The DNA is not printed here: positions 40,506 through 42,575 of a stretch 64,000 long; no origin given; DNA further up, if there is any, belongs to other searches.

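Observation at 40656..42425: Secreted agmatine-deiminase / PPAD-family enzyme carrying a T9SS-type C-terminal sorting domain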

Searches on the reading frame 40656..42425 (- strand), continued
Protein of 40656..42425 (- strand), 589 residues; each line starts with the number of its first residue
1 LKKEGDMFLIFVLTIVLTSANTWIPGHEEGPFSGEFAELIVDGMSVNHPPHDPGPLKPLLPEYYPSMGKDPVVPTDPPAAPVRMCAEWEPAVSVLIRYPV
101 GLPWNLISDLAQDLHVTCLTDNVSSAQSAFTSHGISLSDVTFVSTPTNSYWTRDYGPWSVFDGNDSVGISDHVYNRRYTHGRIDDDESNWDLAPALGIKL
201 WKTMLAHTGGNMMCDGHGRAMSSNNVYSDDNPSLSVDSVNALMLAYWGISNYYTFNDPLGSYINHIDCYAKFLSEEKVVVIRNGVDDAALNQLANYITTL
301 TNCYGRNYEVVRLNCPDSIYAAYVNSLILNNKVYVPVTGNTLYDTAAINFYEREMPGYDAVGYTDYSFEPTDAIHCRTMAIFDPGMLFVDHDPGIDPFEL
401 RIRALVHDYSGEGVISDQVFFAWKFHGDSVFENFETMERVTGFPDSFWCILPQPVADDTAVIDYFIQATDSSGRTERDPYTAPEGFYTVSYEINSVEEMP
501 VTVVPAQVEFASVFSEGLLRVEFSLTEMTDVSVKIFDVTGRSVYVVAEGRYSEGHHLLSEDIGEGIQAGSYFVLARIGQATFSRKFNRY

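Call 68: search_protein_families(library=ncbifam, proteins=[L058:4699-9720:+, L064:6209-9691:+, L016:543-2951:+, L009:779-3133:+, L055:16-2571:+, L077:4978-9924:+, L073:5224-9657:+, L018:2164-4509:+, L033:5583-7940:+], max_evalue=0.00001)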
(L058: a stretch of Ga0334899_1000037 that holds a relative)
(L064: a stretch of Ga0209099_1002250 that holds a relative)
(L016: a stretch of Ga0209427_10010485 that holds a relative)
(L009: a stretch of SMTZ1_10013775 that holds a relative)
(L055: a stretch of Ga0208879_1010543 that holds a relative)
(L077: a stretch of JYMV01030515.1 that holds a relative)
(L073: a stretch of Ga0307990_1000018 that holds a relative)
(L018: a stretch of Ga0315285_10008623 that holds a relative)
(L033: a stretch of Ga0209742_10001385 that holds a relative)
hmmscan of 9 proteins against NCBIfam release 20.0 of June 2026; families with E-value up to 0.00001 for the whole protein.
L058:4699-9720:+ (1673 aa): 3 families
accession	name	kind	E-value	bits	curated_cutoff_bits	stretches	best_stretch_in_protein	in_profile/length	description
NF033707.1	T9SS_sortase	equivalog_domain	1.9e-14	52.3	420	1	1588-1661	1000-1078/1095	type IX secretion system sortase PorU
TIGR03900.1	prc_long_Delta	hypoth_equivalog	1.4e-09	36.5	660.95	1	743-926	567-750/973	MXAN_5808 family serine peptidase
NF038112.1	myxo_dep_M36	subfamily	6.2e-08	30.3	1500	0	843-1059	861-1092/1604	myxosortase-dependent M36 family metallopeptidase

L064:6209-9691:+ (1160 aa): 3 families
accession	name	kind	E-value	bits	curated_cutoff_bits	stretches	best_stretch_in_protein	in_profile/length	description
NF033707.1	T9SS_sortase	equivalog_domain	1.4e-18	66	420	1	327-591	474-734/1095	type IX secretion system sortase PorU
NF052324.1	PorU_rel_Nterm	equivalog_domain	2e-09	36.2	450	1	328-589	510-765/879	putative type IX secretion system sortase PorU2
TIGR04183.1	Por_Secre_tail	domain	8.1e-07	28.9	23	1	1083-1158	1-71/72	T9SS type A sorting domain-containing protein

L016:543-2951:+ (802 aa): 2 families
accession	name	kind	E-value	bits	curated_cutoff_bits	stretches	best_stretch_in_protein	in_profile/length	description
NF033707.1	T9SS_sortase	equivalog_domain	1.4e-16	59.4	420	1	332-593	491-742/1095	type IX secretion system sortase PorU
NF052324.1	PorU_rel_Nterm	equivalog_domain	2.4e-14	52.5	450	1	311-597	502-778/879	putative type IX secretion system sortase PorU2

L009:779-3133:+ (784 aa): 2 families
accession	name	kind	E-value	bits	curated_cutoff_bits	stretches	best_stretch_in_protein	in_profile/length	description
NF052324.1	PorU_rel_Nterm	equivalog_domain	1.1e-18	66.8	450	1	290-605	457-782/879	putative type IX secretion system sortase PorU2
NF033707.1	T9SS_sortase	equivalog_domain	4.1e-17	61.1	420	1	337-592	491-737/1095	type IX secretion system sortase PorU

L055:16-2571:+ (851 aa): 3 families
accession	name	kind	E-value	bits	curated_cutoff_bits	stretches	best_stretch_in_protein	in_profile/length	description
NF033707.1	T9SS_sortase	equivalog_domain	8.1e-24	83.3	420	2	144-298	480-649/1095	type IX secretion system sortase PorU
NF052324.1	PorU_rel_Nterm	equivalog_domain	8e-11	40.8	450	1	129-329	500-704/879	putative type IX secretion system sortase PorU2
TIGR04183.1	Por_Secre_tail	domain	4.5e-09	36.2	23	1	768-848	2-70/72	T9SS type A sorting domain-containing protein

L077:4978-9924:+ (1648 aa): 5 families
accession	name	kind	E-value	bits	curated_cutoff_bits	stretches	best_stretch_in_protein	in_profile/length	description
NF033707.1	T9SS_sortase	equivalog_domain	4.5e-24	84.2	420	2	327-477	492-649/1095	type IX secretion system sortase PorU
NF052324.1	PorU_rel_Nterm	equivalog_domain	3.4e-11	42.1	450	1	421-571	619-766/879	putative type IX secretion system sortase PorU2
TIGR04183.1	Por_Secre_tail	domain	2.3e-07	30.7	23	1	1565-1645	2-70/72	T9SS type A sorting domain-containing protein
NF005176.1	PRK06655.1-1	equivalog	4.5e-06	26.7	230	0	1581-1637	95-151/197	flagellar hook assembly protein FlgD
NF052323.1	T9SSA_dep_M6i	equivalog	5.1e-06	24.7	600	1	1564-1638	960-1029/1043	T9SS-dependent M6-like inactivated metalloprotease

L073:5224-9657:+ (1477 aa): 4 families
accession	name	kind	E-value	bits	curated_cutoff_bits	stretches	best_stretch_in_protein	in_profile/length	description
TIGR03900.1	prc_long_Delta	hypoth_equivalog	2e-11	42.7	660.95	1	710-806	657-753/973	MXAN_5808 family serine peptidase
TIGR04183.1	Por_Secre_tail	domain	1.6e-10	40.8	23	1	1394-1474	2-70/72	T9SS type A sorting domain-containing protein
NF038113.1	T9SSA_dep_M36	equivalog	8e-07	27.6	885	1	1387-1475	789-868/869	T9SS-dependent M36 family metallopeptidase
NF005176.1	PRK06655.1-1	equivalog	4.3e-06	26.8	230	0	1410-1466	95-151/197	flagellar hook assembly protein FlgD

L018:2164-4509:+ (781 aa): 0 families

L033:5583-7940:+ (785 aa): 0 families

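Call 69: search_solved_structures(query=L016:543-2951:+, max_evalue=0.001, show_alignments=1)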
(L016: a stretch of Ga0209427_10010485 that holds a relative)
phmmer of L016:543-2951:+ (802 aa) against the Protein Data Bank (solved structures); distinct sequences matched with E-value up to 0.001: 9.
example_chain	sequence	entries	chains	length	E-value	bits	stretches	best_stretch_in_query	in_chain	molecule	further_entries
1cvr_A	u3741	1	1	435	3.6e-89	303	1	241-671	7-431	GINGIPAIN R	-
4ief_B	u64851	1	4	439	2.2e-88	300.4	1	238-671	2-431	Gingipain R2 Mature Domain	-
4ief_A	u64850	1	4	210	4.9e-37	130.5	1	72-231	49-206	Gingipain R2 Pro-Domain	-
4xed_A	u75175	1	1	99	4e-20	74.6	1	673-769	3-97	Peptidase M14, carboxypeptidase A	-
4rbm_A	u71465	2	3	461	2e-15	59.1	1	245-671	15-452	Lys-gingipain W83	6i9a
4tkx_L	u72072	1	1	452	5.2e-15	57.7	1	245-670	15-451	Lys-gingipain W83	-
5ag9_A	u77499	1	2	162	0.00029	22.2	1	588-672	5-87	Gingipain R2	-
5ag8_A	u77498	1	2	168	0.0004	21.7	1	588-672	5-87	GINGIPAIN R2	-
6za2_A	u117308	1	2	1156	0.00045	21.5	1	329-507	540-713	Por secretion system protein porU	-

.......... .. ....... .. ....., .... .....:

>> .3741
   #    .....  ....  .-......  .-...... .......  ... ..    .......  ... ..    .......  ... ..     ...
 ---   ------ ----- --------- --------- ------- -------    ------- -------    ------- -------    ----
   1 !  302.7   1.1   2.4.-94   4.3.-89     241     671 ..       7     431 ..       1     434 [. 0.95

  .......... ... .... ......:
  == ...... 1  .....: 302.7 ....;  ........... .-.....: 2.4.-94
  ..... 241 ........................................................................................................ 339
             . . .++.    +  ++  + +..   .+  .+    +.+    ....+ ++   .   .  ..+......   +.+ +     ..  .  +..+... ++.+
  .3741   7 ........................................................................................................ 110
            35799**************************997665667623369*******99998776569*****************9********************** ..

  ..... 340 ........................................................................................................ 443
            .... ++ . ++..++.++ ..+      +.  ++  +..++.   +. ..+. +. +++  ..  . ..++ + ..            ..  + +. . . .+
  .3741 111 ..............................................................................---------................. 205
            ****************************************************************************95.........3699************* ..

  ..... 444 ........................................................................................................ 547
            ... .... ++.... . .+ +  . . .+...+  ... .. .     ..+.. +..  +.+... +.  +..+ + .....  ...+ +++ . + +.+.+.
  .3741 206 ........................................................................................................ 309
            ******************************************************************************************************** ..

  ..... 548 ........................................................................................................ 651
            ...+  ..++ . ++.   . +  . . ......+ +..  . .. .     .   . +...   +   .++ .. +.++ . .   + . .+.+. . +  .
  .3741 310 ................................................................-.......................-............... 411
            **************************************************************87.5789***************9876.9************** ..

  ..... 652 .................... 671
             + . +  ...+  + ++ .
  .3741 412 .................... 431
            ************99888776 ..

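Call 83: find_encoding_contigs(protein=P0012, flank=10000, max_places=1)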
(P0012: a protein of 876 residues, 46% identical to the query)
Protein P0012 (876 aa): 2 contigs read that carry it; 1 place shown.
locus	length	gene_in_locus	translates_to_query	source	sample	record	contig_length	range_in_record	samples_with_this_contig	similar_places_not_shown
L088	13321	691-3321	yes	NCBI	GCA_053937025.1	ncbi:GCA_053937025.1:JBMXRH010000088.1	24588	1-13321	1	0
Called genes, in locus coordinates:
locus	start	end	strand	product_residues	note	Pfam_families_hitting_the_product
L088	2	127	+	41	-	?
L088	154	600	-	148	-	PF08821:CGGC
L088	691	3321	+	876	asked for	PF04371:PAD_porph, PF18962:Por_Secre_tail (weak)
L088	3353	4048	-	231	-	-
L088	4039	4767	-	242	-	-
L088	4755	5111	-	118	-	PF01809:YidD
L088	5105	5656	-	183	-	-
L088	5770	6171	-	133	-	-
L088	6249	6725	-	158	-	-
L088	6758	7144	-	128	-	-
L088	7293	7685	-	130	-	-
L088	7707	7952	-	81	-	-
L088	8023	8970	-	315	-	-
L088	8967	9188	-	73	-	-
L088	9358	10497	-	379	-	PF01411:tRNA-synt_2c (weak), PF07973:tRNA_SAD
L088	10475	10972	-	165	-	PF14803:Zn_ribbon_Nudix (weak), PF00293:NUDIX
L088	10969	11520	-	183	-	-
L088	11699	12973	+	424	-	PF13360:PQQ_2, PF13570:Beta-prop_ACSF4 (faint), PF25293:Beta-prop_EMC1_N (faint)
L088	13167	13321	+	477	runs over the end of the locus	PF00370:FGGY_N, PF02782:FGGY_C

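Call 84: find_encoding_contigs(protein=P0015, flank=10000, max_places=1)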
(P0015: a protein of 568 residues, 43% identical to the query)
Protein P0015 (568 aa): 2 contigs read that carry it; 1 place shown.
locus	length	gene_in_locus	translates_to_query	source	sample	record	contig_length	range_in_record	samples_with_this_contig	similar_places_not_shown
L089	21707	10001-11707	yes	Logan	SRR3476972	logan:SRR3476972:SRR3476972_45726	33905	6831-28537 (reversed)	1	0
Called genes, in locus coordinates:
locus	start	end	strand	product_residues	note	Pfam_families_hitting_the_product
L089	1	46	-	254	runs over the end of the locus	PF00005:ABC_tran, PF13304:AAA_21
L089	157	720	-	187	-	PF01966:HD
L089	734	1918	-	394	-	PF00180:Iso_dh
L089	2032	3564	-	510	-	PF00485:PRK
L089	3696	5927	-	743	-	PF00072:Response_reg, PF00989:PAS (faint), PF08448:PAS_4, PF13426:PAS_9, PF00512:HisKA, PF02518:HATPase_c, PF00072:Response_reg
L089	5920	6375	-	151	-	PF00072:Response_reg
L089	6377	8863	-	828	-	PF07694:5TM-5TMR_LYT, PF00989:PAS, PF08448:PAS_4, PF13426:PAS_9, PF08447:PAS_3, PF13426:PAS_9, PF00512:HisKA, PF02518:HATPase_c, +2 more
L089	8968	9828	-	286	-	PF00583:Acetyltransf_1 (faint), PF13527:Acetyltransf_9, PF13508:Acetyltransf_7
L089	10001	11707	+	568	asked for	PF04371:PAD_porph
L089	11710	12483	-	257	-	PF00753:Lactamase_B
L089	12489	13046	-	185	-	PF09536:DUF2378 (weak)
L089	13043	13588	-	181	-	PF06966:DUF1295 (weak), PF04191:PEMT, PF04140:ICMT (weak)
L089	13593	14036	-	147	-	PF08821:CGGC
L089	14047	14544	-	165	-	PF12682:Flavodoxin_4 (weak)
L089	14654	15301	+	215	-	-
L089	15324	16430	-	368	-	-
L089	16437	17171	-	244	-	PF03888:MucB_RseB, PF17131:TP_0789-like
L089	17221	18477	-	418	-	PF12704:MacB_PCD, PF02687:FtsX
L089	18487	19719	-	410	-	PF12704:MacB_PCD, PF02687:FtsX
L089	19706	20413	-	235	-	PF00005:ABC_tran, PF02463:SMC_N (weak), PF13304:AAA_21 (weak)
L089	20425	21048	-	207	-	PF00440:TetR_N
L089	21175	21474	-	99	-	-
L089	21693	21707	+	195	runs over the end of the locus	PF03544:TonB_C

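Call 85: find_encoding_contigs(protein=P0008, flank=10000, max_places=1)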
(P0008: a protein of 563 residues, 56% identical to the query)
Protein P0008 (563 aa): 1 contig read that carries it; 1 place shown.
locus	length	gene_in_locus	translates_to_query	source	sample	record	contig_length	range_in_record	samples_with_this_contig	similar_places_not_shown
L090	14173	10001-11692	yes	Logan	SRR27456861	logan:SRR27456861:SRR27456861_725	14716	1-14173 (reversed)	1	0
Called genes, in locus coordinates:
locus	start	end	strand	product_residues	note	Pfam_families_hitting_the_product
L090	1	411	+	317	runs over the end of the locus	?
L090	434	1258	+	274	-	PF13187:Fer4_9 (faint), PF04060:FeS, PF12838:Fer4_7 (weak), PF13459:Fer4_15 (faint), PF14697:Fer4_21, PF25160:LdpA_Fe-S-bd (weak), PF00037:Fer4, PF12837:Fer4_6 (weak)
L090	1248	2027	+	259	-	PF01790:LGT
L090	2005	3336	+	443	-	PF00072:Response_reg (weak), PF13487:HD_5, PF01966:HD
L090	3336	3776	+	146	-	PF02674:Colicin_V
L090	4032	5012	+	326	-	-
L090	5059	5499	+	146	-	-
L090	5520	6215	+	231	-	-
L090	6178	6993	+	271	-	-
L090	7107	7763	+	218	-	PF01113:DapB_N, PF05173:DapB_C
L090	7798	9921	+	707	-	PF23139:OB_YrrC, PF14490:HHH_RecD2, PF02562:PhoH (faint), PF13086:AAA_11 (faint), PF13245:AAA_19, PF13604:AAA_30, PF18335:SH3_13, PF13538:UvrD_C_2, +1 more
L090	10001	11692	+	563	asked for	PF04371:PAD_porph, PF18962:Por_Secre_tail (weak)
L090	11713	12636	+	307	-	PF02729:OTCace_N, PF00185:OTCace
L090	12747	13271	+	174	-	PF09858:DUF2085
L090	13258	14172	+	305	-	?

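Call 87: list_cluster_members(proteins=[P0001])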
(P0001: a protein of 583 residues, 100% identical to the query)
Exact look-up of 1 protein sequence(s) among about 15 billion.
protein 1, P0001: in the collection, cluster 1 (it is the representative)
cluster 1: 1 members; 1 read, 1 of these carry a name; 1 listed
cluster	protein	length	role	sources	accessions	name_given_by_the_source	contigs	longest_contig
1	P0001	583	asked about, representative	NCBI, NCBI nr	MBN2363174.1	agmatine deiminase family protein [candidate division WOR-3 bacterium]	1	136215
